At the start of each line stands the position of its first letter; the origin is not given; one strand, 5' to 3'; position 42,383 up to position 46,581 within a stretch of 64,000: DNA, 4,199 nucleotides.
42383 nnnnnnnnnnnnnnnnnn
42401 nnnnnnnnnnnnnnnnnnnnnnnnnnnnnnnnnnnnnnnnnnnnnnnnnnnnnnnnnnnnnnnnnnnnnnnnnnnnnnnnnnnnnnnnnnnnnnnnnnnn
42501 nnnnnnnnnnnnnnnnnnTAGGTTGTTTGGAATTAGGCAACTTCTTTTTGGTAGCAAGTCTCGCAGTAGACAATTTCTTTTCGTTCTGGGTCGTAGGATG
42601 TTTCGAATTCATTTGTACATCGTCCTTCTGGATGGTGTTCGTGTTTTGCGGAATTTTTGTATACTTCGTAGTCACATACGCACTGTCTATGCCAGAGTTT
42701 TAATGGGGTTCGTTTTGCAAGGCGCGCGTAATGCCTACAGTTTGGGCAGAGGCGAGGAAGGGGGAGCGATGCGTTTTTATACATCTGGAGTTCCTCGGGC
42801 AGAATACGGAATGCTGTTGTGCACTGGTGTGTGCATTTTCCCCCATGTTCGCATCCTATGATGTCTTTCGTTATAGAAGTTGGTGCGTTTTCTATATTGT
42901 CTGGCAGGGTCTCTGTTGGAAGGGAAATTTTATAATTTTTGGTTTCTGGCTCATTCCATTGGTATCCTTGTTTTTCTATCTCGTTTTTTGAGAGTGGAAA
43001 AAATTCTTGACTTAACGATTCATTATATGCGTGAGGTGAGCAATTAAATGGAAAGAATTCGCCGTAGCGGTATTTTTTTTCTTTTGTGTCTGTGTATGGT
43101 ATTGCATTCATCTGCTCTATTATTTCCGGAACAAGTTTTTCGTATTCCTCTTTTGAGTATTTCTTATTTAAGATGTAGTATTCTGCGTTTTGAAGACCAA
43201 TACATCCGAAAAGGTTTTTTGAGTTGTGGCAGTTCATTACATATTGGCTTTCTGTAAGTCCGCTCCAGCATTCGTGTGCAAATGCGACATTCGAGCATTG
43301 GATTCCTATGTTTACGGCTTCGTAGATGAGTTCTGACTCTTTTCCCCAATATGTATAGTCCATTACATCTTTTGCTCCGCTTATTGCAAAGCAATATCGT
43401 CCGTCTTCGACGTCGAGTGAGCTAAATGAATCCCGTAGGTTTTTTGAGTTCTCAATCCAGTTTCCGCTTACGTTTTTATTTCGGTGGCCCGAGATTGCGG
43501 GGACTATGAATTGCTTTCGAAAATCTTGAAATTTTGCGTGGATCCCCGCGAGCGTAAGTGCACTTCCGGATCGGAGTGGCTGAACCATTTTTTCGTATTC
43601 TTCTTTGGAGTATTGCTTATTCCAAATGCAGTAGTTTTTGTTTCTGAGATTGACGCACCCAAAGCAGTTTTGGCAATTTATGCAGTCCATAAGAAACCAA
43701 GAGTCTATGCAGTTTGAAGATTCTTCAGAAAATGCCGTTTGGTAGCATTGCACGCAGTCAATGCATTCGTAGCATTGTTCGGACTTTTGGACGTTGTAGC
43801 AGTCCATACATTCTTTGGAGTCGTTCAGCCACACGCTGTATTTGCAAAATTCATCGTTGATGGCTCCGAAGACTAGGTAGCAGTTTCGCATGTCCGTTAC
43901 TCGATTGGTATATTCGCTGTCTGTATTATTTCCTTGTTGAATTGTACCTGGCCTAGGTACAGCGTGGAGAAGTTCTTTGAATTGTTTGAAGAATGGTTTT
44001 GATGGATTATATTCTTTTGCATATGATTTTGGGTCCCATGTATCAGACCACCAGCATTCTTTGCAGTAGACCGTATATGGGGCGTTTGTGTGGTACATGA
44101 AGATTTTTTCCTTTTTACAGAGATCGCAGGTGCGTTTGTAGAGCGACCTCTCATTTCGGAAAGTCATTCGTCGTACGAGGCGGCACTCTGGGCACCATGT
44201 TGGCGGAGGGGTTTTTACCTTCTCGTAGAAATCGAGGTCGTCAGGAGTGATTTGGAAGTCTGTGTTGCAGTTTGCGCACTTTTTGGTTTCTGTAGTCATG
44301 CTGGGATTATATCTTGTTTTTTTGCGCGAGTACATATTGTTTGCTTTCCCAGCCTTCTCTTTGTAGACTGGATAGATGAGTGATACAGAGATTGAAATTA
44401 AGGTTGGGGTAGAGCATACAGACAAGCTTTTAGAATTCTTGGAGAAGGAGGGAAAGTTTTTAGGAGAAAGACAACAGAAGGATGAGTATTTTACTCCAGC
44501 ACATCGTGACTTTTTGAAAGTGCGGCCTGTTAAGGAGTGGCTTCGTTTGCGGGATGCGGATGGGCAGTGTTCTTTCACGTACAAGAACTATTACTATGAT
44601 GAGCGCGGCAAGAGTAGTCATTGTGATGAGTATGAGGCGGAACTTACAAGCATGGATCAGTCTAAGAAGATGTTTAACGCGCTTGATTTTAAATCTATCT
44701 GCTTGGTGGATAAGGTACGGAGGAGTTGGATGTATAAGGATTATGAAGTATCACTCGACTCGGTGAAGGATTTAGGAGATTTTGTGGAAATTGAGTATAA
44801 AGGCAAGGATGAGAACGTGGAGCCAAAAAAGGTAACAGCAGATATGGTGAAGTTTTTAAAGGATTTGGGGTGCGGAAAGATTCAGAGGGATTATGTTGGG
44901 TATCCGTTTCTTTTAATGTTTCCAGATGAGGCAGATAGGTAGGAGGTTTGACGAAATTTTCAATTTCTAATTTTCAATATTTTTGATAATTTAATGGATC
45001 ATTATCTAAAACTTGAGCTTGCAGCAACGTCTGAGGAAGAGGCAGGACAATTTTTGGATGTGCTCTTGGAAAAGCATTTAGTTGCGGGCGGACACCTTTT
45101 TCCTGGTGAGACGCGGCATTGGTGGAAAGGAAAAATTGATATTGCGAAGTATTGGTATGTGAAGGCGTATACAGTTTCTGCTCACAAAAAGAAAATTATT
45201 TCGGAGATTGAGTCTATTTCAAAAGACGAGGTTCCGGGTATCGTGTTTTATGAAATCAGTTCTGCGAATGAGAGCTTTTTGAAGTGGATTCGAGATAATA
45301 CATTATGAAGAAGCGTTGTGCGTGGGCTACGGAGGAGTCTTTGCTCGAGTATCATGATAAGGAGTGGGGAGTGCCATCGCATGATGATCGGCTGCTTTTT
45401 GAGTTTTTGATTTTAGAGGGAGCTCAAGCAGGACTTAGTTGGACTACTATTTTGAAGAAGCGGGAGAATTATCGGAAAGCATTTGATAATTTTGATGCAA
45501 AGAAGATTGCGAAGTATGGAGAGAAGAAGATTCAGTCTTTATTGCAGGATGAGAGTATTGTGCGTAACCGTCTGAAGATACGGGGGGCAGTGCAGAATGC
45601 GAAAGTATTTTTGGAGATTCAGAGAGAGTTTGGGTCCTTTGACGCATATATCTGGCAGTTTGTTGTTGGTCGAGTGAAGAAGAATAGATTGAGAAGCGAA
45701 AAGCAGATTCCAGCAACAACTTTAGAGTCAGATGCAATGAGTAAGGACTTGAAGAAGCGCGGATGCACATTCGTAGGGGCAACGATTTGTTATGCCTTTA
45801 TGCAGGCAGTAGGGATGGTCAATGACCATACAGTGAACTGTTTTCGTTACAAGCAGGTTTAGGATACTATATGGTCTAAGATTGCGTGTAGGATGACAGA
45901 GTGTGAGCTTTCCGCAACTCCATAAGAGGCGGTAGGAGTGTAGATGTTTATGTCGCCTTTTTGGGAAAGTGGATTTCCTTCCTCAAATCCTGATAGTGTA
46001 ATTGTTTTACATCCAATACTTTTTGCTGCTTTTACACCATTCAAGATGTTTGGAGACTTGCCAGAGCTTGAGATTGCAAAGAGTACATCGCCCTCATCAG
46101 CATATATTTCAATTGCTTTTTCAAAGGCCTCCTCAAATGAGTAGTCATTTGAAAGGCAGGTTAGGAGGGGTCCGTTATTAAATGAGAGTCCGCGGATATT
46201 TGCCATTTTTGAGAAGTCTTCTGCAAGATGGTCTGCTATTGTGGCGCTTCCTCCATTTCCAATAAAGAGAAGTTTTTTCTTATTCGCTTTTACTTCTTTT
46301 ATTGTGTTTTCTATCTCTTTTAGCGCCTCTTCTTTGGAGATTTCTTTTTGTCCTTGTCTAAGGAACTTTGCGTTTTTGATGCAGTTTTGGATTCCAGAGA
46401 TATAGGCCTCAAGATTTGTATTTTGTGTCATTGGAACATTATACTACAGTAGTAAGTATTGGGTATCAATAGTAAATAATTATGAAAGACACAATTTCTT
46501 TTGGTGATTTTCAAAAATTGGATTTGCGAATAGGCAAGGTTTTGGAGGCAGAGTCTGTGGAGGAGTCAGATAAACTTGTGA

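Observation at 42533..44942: Large cysteine-rich multi-zinc-ribbon protein with an internal duplication, divergently paired with a CYTH (triphosphate tunnel) gene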

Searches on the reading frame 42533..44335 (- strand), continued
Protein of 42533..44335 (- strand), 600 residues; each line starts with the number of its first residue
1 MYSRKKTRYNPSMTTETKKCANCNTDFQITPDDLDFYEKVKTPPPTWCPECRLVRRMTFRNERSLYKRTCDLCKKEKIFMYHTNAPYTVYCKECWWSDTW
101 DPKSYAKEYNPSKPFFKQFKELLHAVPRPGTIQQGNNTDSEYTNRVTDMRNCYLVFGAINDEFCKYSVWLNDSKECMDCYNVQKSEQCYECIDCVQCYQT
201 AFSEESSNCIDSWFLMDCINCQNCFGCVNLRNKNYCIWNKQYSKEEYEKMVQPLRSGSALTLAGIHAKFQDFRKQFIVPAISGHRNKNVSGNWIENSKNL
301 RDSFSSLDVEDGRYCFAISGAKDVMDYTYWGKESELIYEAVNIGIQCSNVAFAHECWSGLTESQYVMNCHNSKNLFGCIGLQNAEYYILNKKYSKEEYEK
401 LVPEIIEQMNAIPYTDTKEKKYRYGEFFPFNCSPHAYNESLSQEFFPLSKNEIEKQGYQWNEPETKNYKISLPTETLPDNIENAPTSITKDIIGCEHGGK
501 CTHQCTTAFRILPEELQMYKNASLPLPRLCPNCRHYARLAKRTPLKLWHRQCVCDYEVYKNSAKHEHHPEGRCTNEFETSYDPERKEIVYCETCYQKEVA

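Call 81: list_cluster_members(proteins=[P0001, P0085, P0054, P0089])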
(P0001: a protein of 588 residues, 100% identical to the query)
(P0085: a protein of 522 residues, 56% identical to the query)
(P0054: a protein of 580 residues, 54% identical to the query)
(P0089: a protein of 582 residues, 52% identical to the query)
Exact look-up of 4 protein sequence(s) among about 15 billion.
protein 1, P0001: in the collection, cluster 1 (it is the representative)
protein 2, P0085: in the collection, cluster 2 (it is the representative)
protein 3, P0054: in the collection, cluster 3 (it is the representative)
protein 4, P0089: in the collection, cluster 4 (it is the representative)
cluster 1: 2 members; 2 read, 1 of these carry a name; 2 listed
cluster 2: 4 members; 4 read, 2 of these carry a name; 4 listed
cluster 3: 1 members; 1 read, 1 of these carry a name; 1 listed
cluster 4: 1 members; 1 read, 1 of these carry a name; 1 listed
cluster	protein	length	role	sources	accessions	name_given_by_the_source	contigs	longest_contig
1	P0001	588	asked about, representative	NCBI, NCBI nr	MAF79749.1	hypothetical protein CL629_01580 [bacterium] | hypothetical protein [bacterium]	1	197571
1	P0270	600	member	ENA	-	-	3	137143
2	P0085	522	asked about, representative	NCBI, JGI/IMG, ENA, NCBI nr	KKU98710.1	MAG: Caib/baif family protein [Candidatus Jorgensenbacteria bacterium GW2011_GWC1_48_8]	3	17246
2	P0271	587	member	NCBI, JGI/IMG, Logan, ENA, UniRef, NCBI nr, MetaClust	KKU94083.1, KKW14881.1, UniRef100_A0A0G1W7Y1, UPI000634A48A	MAG: Caib/baif family protein [Candidatus Jorgensenbacteria bacterium GW2011_GWA1_48_13] | Caib/baif family protein n=2 Tax=Candidatus Joergenseniibacteriota TaxID=1752739 ... | status=active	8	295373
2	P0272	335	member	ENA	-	-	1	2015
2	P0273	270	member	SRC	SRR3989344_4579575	-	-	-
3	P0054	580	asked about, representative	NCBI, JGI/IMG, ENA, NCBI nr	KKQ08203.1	MAG: putative phage protein [Parcubacteria group bacterium GW2011_GWB1_36_5]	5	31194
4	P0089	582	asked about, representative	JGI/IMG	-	Zn ribbon nucleic-acid-binding protein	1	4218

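Call 88: search_protein_families(library=pfam, alignment_id=A3, max_evalue=0.00001)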
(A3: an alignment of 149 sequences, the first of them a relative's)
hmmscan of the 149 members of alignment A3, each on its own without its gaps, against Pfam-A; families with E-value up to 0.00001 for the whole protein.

A. member 1, L012:13326-14099:- (258 aa): 2 families
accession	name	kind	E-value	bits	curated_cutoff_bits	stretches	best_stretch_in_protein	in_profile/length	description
PF04452.19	Methyltrans_RNA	-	1.8e-39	135.4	23.9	1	96-251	5-161/165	RNA methyltransferase domain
PF20260.4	PUA_4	-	2.1e-09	37.8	23.9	1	47-85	9-47/48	RNA methyltransferase PUA domain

B. families by the number of members that match (of 149 scanned): 129 families (the first 25 are shown)
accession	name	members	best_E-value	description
PF10412.15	TrwB_AAD_bind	16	1.6e-15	Type IV secretion-system coupling protein DNA-binding domain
PF01935.23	DUF87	15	1.1e-08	Helicase HerA, central domain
PF02534.20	T4SS-DNA_transf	13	2.4e-09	Type IV secretory system Conjugative DNA transfer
PF12696.13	TraG-D_C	10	5.5e-08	TraM recognition site of TraD and TraG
PF23477.1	zf_Tbcl_2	7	3.4e-15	Probable treble clef zinc finger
PF20803.2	PaaX_M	5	5.3e-20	PaaX protein central Cas2-like domain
PF00004.35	AAA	4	3.5e-19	ATPase family associated with various cellular activities (AAA)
PF00012.26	HSP70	3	2.3e-243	Hsp70 protein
PF06723.19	MreB_Mbl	3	3.1e-134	MreB/Mbl protein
PF05496.18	RuvB_N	3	1e-69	Holliday junction DNA helicase RuvB P-loop domain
PF01765.24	RRF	3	1.5e-51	Ribosome recycling factor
PF13401.12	AAA_22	3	2.1e-06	AAA domain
PF06418.20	CTP_synth_N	2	1.9e-102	CTP synthase N-terminus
PF00905.27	Transpeptidase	2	7.5e-71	Penicillin binding protein transpeptidase domain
PF00557.29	Peptidase_M24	2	1.8e-60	Metallopeptidase family M24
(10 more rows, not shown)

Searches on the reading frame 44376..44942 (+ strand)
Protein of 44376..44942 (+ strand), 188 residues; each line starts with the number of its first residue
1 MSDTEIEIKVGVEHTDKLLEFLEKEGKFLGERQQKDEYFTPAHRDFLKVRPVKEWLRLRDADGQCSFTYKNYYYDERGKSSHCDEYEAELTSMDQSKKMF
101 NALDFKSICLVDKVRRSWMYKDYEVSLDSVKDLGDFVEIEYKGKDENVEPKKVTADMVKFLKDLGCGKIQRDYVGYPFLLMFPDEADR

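Call 3: search_protein_families(library=pfam, proteins=[window:44376-44942:+], max_evalue=1)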
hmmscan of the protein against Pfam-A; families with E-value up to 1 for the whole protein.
window:44376-44942:+ (188 aa): 1 family
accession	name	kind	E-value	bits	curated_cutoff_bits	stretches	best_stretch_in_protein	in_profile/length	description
PF01928.26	CYTH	-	3.4e-22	79.6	23.2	1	4-168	2-171/179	CYTH domain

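Call 4: search_protein_families(library=ncbifam, proteins=[window:44376-44942:+], max_evalue=1)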
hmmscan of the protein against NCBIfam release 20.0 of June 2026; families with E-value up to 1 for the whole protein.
window:44376-44942:+ (188 aa): 1 family
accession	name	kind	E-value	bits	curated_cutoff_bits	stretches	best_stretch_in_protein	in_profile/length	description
TIGR00318.1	cyaB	equivalog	3.5e-25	88.8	57.95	1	5-166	3-159/174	class IV adenylate cyclase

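Call 9: search_protein_families(library=phrogs, proteins=[window:44376-44942:+], max_evalue=0.1)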
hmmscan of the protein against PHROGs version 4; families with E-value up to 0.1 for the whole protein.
window:44376-44942:+ (188 aa): 2 families
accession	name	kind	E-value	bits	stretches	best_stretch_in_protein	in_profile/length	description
phrog_9803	-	unknown function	0.018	15.6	1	46-154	41-136/229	-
phrog_1476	-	unknown function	0.099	13.8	0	120-145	45-70/72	-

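Call 48: search_protein_families(library=padloc, proteins=[window:44376-44942:+], max_evalue=0.01)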
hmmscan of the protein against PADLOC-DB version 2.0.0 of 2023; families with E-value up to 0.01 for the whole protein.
window:44376-44942:+ (188 aa): 0 families

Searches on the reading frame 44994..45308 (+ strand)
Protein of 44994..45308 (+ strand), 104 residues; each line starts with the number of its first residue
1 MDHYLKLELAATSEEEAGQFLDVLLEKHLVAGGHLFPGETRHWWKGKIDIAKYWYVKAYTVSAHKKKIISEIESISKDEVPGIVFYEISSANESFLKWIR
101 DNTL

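Call 3: search_protein_families(library=pfam, proteins=[window:44994-45308:+], max_evalue=1)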
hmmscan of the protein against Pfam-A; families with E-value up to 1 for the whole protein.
window:44994-45308:+ (104 aa): 2 families
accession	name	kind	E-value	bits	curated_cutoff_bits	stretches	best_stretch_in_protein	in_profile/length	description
PF03091.20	CutA1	-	2.4e-14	53.3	22.4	1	11-101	7-98/99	CutA1 divalent ion tolerance protein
PF24996.1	NANM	-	0.073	12.4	45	1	13-72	243-306/350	N-acetylneuraminate epimerase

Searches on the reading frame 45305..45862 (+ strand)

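Call 3: search_protein_families(library=pfam, proteins=[window:45305-45862:+], max_evalue=1)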
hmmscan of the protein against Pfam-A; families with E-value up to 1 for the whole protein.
window:45305-45862:+ (185 aa): 1 family
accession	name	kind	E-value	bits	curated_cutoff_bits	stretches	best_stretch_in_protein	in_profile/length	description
PF03352.18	Adenine_glyco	-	4.7e-82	274.6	25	1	9-181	4-176/177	Methyladenine glycosylase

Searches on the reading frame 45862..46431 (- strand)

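Call 77: search_protein_families(library=pfam, proteins=[window:45862-46431:-], max_evalue=0.001)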
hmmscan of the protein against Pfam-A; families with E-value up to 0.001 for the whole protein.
window:45862-46431:- (190 aa): 2 families
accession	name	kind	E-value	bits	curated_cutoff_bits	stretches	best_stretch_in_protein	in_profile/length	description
PF13580.11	SIS_2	-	1.1e-14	55.1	27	1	32-148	16-138/138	SIS domain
PF01380.27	SIS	-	3.9e-09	36.8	25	1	109-168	49-107/131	SIS domain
